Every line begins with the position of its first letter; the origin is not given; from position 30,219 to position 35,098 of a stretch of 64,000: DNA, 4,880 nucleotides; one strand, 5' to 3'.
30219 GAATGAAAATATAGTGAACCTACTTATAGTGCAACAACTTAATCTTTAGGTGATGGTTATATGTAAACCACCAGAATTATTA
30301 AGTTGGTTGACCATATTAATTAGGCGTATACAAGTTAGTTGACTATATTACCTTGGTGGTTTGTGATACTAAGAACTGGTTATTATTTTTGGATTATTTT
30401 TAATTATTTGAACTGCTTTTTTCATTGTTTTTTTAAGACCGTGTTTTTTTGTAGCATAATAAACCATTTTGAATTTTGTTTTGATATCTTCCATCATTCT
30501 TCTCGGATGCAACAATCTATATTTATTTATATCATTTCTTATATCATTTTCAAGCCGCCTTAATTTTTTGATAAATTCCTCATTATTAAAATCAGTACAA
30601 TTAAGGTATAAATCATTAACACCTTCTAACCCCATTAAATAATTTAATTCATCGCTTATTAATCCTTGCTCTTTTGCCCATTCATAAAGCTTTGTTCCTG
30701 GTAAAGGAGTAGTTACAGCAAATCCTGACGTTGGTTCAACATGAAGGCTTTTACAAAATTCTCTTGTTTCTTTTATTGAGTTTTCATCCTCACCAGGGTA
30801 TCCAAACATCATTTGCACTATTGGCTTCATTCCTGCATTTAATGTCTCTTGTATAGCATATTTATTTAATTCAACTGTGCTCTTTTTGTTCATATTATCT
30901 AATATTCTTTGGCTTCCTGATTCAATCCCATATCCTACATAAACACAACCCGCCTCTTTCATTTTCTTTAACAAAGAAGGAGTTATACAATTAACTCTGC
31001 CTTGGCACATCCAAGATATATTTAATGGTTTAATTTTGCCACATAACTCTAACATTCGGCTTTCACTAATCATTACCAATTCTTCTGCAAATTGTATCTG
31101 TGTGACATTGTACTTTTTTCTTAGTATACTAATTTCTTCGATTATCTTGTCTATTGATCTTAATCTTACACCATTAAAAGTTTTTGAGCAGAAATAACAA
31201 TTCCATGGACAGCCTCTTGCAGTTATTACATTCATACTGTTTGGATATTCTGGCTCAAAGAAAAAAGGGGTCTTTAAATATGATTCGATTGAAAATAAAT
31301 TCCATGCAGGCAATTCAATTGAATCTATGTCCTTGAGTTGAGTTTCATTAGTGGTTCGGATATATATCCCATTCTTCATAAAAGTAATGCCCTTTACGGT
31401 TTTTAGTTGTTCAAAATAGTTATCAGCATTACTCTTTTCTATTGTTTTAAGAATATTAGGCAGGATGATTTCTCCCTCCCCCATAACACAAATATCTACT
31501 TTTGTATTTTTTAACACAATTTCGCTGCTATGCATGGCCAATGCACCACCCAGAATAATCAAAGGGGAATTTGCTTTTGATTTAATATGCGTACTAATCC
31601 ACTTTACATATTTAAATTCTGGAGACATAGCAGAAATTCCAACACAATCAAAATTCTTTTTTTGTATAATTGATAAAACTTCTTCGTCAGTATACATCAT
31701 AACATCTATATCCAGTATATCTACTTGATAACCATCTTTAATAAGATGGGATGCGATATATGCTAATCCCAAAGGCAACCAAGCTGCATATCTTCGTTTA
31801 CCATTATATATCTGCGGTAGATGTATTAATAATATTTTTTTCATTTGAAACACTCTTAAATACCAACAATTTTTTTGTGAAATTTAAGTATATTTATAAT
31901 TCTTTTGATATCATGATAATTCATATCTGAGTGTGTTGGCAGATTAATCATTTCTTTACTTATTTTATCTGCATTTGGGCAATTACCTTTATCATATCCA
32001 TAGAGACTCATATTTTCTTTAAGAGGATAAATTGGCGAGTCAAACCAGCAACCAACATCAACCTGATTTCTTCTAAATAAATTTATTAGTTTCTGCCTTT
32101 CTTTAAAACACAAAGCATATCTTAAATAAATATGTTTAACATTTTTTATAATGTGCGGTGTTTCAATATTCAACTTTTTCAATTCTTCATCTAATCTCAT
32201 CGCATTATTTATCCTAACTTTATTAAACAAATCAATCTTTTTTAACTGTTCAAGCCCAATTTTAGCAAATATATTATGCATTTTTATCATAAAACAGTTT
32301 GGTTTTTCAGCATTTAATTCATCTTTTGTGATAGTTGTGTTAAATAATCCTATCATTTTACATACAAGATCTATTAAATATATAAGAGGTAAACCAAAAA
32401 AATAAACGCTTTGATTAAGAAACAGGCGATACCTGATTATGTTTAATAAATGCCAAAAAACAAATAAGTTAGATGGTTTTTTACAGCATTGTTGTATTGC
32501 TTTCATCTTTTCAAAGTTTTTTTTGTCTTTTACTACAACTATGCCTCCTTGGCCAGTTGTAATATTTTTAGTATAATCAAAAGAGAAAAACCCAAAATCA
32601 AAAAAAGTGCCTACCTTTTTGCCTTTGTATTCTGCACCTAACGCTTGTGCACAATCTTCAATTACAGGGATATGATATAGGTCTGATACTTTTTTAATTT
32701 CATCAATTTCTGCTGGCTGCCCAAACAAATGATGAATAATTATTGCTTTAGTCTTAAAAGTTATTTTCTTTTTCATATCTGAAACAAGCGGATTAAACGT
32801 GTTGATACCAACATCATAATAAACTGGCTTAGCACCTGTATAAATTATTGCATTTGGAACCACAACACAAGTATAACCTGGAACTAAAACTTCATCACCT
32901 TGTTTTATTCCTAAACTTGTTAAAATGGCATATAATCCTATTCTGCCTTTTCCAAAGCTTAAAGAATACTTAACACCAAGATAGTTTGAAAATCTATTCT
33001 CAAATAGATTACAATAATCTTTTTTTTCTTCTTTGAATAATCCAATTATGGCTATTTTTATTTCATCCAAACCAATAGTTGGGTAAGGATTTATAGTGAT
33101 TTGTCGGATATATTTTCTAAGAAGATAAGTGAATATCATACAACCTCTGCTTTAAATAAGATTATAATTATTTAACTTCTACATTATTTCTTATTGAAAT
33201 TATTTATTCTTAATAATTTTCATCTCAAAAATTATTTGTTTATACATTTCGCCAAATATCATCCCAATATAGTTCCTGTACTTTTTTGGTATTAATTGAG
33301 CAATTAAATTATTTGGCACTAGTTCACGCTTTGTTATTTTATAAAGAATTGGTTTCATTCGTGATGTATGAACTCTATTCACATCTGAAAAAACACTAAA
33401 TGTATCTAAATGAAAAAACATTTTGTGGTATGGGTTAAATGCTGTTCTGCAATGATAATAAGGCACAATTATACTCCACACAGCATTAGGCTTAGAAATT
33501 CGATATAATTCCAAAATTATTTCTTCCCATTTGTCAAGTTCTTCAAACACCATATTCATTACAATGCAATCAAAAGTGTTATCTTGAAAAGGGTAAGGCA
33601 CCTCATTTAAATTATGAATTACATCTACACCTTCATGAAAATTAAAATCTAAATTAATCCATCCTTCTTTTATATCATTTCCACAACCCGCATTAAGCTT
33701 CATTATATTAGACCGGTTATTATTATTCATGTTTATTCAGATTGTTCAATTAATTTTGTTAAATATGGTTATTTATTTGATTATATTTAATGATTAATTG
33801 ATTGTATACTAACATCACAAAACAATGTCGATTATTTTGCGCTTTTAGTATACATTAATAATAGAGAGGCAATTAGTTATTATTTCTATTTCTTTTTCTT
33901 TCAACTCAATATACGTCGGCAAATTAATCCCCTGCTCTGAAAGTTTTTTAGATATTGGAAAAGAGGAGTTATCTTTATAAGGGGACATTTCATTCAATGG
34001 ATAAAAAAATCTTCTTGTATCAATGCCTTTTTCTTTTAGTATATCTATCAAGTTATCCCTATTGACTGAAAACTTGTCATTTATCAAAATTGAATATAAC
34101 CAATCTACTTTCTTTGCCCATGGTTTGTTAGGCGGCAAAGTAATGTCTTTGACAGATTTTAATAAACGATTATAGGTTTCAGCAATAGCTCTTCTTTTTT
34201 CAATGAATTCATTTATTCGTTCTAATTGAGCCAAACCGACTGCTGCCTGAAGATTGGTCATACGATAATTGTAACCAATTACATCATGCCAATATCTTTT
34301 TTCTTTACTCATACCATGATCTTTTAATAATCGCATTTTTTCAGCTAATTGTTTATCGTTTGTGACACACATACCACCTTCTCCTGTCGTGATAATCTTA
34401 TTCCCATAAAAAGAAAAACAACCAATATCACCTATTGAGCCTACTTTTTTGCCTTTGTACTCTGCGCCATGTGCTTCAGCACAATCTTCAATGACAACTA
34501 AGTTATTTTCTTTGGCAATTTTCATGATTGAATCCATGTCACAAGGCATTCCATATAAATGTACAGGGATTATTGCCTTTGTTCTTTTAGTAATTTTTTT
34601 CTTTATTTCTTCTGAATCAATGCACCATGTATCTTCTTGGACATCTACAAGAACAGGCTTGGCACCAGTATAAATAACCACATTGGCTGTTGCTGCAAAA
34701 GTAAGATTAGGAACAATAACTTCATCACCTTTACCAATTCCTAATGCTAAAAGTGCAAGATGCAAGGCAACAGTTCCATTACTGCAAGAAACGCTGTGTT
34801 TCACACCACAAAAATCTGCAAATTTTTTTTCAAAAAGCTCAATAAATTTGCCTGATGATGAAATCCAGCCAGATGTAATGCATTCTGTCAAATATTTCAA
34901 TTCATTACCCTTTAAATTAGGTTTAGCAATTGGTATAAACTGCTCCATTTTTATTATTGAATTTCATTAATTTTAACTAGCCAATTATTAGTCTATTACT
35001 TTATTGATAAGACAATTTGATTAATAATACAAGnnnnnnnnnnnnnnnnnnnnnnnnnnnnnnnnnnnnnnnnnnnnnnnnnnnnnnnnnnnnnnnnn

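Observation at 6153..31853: Three B12-binding radical SAM enzymes plus four SAM methyltransferases distributed through one glycan island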

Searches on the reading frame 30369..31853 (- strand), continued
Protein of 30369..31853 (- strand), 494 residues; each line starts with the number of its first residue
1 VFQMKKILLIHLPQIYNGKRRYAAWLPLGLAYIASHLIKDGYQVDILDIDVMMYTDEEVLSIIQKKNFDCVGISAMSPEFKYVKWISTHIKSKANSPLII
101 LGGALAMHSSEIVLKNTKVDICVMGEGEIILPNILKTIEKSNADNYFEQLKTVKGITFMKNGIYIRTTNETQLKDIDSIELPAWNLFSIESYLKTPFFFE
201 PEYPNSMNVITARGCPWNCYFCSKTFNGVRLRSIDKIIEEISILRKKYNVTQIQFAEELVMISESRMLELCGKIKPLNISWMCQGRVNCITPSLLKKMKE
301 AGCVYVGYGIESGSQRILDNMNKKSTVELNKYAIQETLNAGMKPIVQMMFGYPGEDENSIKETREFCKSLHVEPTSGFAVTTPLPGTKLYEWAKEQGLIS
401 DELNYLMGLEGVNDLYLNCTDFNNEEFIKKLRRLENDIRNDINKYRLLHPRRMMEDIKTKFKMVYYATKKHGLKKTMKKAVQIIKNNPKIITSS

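Call 86: fold_search(model_id=the predicted structure, library=pdb)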
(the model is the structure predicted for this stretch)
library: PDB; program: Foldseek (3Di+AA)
matches with E <= 10: 1783; with E <= 0.001: 82
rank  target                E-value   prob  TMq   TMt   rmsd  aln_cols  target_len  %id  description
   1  9ccb                  1.7e-22  1.00  0.61  0.71   8.4       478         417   22  X-ray crystal structure of methyl-coenzyme M reductase glutamine methylase (MgmA) from Methanothermobacter marburgensis  (released 2025-01-01)
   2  5ul2                  1.1e-20  1.00  0.60  0.42  12.1       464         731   19  Structure of Apo, SeMet-labeled Cobalamin-dependent S-adenosylmethionine radical enzyme OxsB (released 2017-04-19)
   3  6fd2_A                1.6e-20  1.00  0.68  0.73   4.6       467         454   19  Radical SAM 1,2-diol dehydratase AprD4 in complex with its substrate paromamine (released 2018-01-17)
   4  5ul4                  2.2e-20  1.00  0.60  0.42  12.8       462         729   18  Structure of Cobalamin-dependent S-adenosylmethionine radical enzyme OxsB with aqua-cobalamin and S-adenosylmethionine b (released 2017-04-19)
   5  6fd2_B                2.8e-20  1.00  0.65  0.71   5.1       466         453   20  Radical SAM 1,2-diol dehydratase AprD4 in complex with its substrate paromamine (released 2018-01-17)
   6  5ul3                  6.5e-20  1.00  0.61  0.42  11.7       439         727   20  Structure of Cobalamin-dependent S-adenosylmethionine radical enzyme OxsB with aqua-cobalamin bound (released 2017-04-19)
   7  6wte_A                1.9e-18  1.00  0.63  0.56   6.2       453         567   14  Structure of radical S-adenosylmethionine methyltransferase, TsrM, from Kitasatospora setae with cobalamin and [4Fe-4S (released 2020-12-23)
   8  6wtf_A                2.1e-18  1.00  0.62  0.57   5.5       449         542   14  Structure of radical S-adenosylmethionine methyltransferase, TsrM, from Kitasatospora setae with tryptophan substrate  (released 2020-12-23)
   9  9n1d                  3.0e-18  1.00  0.61  0.49   3.9       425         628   17  Crystal structure of CysS from Corallococcus sp. CA054B with 5'-deoxyadenosine and methionine bound (released 2026-01-28)
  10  6wte_B                4.2e-18  1.00  0.63  0.59   5.3       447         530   15  Structure of radical S-adenosylmethionine methyltransferase, TsrM, from Kitasatospora setae with cobalamin and [4Fe-4S (released 2020-12-23)
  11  9n1b                  4.2e-18  1.00  0.61  0.49   4.2       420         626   18  Crystal structure of CysS from Corallococcus sp. CA054B with 5'-deoxyadenosine, methionine, and pantetheinylated 3-metho (released 2026-01-28)
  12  6wtf_B                6.2e-18  1.00  0.61  0.57   5.6       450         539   14  Structure of radical S-adenosylmethionine methyltransferase, TsrM, from Kitasatospora setae with tryptophan substrate  (released 2020-12-23)
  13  9n1c                  1.5e-17  1.00  0.61  0.49   4.1       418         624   18  Crystal structure of CysS from Corallococcus sp. CA054B with 5'-deoxyadenosine, methionine, and pantetheinylated 3-ethox (released 2026-01-28)
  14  7kdx_B                4.1e-15  1.00  0.60  0.46   4.4       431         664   18  Crystal structure of Streptomyces tokunonesis TokK with hydroxycobalamin, 5'-deoxyadenosine, and methionine (released 2022-01-12)
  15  7kdy_B                1.4e-14  1.00  0.59  0.45   4.8       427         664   17  Crystal structure of Streptomyces tokunonesis TokK with hydroxycobalamin, 5'-deoxyadenosine, methionine, and (2R)-pant (released 2022-01-12)
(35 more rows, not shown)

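Call 88: find_related_loci(query=A1, collection=viral_contigs, flank=8000)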
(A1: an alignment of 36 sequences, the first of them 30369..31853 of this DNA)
Query A1 (494 aa) in viral_contigs; peptide patterns used: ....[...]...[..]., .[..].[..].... (x = any residue, [..] = any of these).
600 stretches matched a pattern (row limit reached: there are more); 412 encode a relative of the query (tblastn E <= 1e-3); the best 80 are kept; 80 distinct loci.
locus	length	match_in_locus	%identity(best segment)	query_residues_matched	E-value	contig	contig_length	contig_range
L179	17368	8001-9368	34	6-460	3e-76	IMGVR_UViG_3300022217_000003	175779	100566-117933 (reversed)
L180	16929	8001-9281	32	22-465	7e-67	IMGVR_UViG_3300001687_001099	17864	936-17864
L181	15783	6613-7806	35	26-431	5e-65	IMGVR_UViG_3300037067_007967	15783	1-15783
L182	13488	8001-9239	30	6-438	5e-62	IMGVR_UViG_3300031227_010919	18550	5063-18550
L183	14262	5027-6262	33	6-410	4e-60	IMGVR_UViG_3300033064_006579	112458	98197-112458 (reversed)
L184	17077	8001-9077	33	28-399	4e-57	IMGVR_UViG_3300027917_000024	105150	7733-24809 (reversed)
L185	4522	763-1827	32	5-391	7e-54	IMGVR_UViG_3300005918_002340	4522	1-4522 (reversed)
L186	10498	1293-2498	30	21-426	6e-52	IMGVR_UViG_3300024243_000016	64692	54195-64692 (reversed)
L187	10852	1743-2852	30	6-396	1e-49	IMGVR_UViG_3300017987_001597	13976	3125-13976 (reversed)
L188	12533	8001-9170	30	6-405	2e-46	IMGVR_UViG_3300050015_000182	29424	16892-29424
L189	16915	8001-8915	30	28-369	2e-45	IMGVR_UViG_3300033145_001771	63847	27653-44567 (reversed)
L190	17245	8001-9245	26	5-456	6e-43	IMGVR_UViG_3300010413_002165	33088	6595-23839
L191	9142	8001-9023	27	27-402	1e-42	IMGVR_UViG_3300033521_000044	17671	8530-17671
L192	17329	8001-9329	26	4-428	2e-42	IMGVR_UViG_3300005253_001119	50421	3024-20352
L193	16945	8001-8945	28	20-368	8e-41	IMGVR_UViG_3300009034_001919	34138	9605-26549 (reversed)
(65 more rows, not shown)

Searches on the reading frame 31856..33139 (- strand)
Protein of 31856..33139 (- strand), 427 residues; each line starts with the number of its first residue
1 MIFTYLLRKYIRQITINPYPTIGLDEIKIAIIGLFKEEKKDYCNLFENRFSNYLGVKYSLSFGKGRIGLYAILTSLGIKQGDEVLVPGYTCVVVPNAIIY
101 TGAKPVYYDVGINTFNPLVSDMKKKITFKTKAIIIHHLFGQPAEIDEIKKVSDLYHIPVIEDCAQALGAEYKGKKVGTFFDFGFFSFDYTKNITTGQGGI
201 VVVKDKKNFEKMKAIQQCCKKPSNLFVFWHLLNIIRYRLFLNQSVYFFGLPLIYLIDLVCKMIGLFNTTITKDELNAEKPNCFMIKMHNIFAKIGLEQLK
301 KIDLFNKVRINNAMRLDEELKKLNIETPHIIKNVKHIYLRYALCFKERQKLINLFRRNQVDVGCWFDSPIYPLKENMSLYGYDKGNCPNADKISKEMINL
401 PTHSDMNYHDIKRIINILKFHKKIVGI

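Call 5: search_protein_families(library=pfam, proteins=[window:31856-33139:-], max_evalue=0.001)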
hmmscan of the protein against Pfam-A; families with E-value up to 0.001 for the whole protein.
window:31856-33139:- (427 aa): 1 family
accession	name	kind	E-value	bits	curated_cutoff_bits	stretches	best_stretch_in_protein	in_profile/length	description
PF01041.23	DegT_DnrJ_EryC1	-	2.6e-79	267.5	19.8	2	42-229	25-212/360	DegT/DnrJ/EryC1/StrS aminotransferase family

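Call 6: search_protein_families(library=ncbifam, proteins=[window:31856-33139:-], max_evalue=0.001)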
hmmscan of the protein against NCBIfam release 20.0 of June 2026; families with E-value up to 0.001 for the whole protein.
window:31856-33139:- (427 aa): 10 families
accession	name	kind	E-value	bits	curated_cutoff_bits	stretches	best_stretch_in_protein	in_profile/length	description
TIGR04181.1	NHT_00031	hypoth_equivalog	9.5e-50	169.4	420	2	41-230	30-234/359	LegC family aminotransferase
TIGR03588.1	PseC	equivalog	1.8e-49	168.7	423.5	2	44-216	33-211/380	UDP-4-amino-4,6-dideoxy-N-acetyl-beta-L-altrosamine transaminase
NF008658.2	PRK11658.1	equivalog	4.9e-44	150.5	631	2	43-215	35-206/379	UDP-4-amino-4-deoxy-L-arabinose aminotransferase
NF008687.0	PRK11706.1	equivalog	2.5e-43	148.3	375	1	71-217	63-207/375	dTDP-4-amino-4,6-dideoxygalactose transaminase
NF011936.0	PRK15407.1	equivalog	1.8e-35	122.5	423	2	42-208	66-240/440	lipopolysaccharide biosynthesis protein RfbH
TIGR02379.1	ECA_wecE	subfamily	2.6e-35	121.9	434.85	1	71-220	63-211/376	dTDP-4-amino-4,6-dideoxy-D-glucose transaminase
TIGR04427.1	PLP_DesI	equivalog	1.1e-34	120.2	650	2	45-217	56-226/390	dTDP-4-dehydro-6-deoxyglucose aminotransferase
NF006230.0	PRK08363.1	equivalog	1.8e-07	30.3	534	1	70-162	107-205/398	alanine aminotransferase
NF041091.1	asp_aminotase_Arch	equivalog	7.1e-05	21.8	550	1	65-136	96-167/376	aspartate aminotransferase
NF005817.0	PRK07683.1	equivalog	0.00041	19.1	575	1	78-136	110-168/387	aminotransferase A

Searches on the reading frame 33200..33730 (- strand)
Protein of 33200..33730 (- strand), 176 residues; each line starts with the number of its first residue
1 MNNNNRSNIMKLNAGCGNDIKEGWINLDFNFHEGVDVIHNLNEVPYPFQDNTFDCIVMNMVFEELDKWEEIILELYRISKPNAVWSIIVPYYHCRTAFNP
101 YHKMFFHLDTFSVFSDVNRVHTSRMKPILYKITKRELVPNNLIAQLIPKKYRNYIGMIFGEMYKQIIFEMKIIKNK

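Call 3: search_protein_families(library=pfam, proteins=[window:33200-33730:-], max_evalue=0.001)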
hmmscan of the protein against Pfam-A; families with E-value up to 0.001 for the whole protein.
window:33200-33730:- (176 aa): 2 families
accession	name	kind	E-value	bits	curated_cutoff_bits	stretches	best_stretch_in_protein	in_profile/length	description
PF08241.18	Methyltransf_11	-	4.3e-07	30.9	21.2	1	46-83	54-91/95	Methyltransferase domain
PF13489.12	Methyltransf_23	-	3.6e-05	24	27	1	45-92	69-121/164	Methyltransferase domain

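Call 6: search_protein_families(library=ncbifam, proteins=[window:33200-33730:-], max_evalue=0.001)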
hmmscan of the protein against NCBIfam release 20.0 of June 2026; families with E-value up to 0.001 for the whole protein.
window:33200-33730:- (176 aa): 1 family
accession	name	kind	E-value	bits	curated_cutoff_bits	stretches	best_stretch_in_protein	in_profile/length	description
TIGR02081.1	metW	equivalog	0.00011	21.8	189.5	1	31-84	53-107/194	methionine biosynthesis protein MetW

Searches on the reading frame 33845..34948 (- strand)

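Call 5: search_protein_families(library=pfam, proteins=[window:33845-34948:-], max_evalue=0.001)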
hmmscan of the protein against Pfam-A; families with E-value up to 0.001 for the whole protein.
window:33845-34948:- (367 aa): 5 families
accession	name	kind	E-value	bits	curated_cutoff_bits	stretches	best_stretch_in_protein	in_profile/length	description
PF01041.23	DegT_DnrJ_EryC1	-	5.2e-140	467.2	19.8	1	12-361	3-359/360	DegT/DnrJ/EryC1/StrS aminotransferase family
PF00155.27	Aminotran_1_2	-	5.3e-11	42.8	19.7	1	37-157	45-187/361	Aminotransferase class I and II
PF01212.27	Beta_elim_lyase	-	1.4e-06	28.3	27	1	39-262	37-264/288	Beta-eliminating lyase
PF01053.26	Cys_Met_Meta_PP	-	1.6e-06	27.4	27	1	38-161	56-179/381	Cys/Met metabolism PLP-dependent enzyme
PF00266.25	Aminotran_5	-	1.7e-06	27.7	21.5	1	36-217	45-233/371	Aminotransferase class-V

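Call 48: search_protein_families(library=ncbifam, proteins=[window:33845-34948:-], max_evalue=0.00001)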
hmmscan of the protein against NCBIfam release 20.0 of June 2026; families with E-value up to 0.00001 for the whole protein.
window:33845-34948:- (367 aa): 21 families
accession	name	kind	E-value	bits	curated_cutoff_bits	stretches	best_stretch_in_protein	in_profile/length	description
TIGR04181.1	NHT_00031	hypoth_equivalog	4.4e-118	394.3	420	1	5-345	1-358/359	LegC family aminotransferase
TIGR03588.1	PseC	equivalog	4.2e-98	328.7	423.5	1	5-361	2-376/380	UDP-4-amino-4,6-dideoxy-N-acetyl-beta-L-altrosamine transaminase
NF008658.2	PRK11658.1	equivalog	2.8e-82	276.4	631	1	1-362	1-374/379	UDP-4-amino-4-deoxy-L-arabinose aminotransferase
NF008687.0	PRK11706.1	equivalog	8.2e-82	274.9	375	1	5-360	2-369/375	dTDP-4-amino-4,6-dideoxygalactose transaminase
TIGR04427.1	PLP_DesI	equivalog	9.8e-71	238.9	650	1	20-362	38-380/390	dTDP-4-dehydro-6-deoxyglucose aminotransferase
TIGR02379.1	ECA_wecE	subfamily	1.1e-69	235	434.85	1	4-360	1-370/376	dTDP-4-amino-4,6-dideoxy-D-glucose transaminase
NF011936.0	PRK15407.1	equivalog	2.9e-64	217.4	423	2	4-212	36-251/440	lipopolysaccharide biosynthesis protein RfbH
NF005816.0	PRK07682.1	equivalog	9.2e-10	37.7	620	1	57-157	98-204/390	aminotransferase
NF004975.0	PRK06348.1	equivalog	1.5e-09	37.3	549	1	59-155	99-201/384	pyridoxal phosphate-dependent aminotransferase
NF041364.1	GntC_guanitoxin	equivalog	2.9e-09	36.3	415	1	65-155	75-173/356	guanitoxin biosynthesis PLP-dependent (S)-gamma-hydroxy-L-arginine cyclodehydratase GntC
NF006230.0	PRK08363.1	equivalog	9.9e-09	34.5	534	1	59-155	103-205/398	alanine aminotransferase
NF006488.0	PRK08912.1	equivalog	2.1e-08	33.5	498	1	55-157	93-188/387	aminotransferase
NF005817.0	PRK07683.1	equivalog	3e-08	32.8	575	1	61-155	101-200/387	aminotransferase A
NF041091.1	asp_aminotase_Arch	equivalog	1.3e-07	30.8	550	1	52-155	89-199/376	aspartate aminotransferase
NF005744.0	PRK07568.1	subfamily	1.4e-07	30.7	389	1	26-172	66-217/398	pyridoxal phosphate-dependent aminotransferase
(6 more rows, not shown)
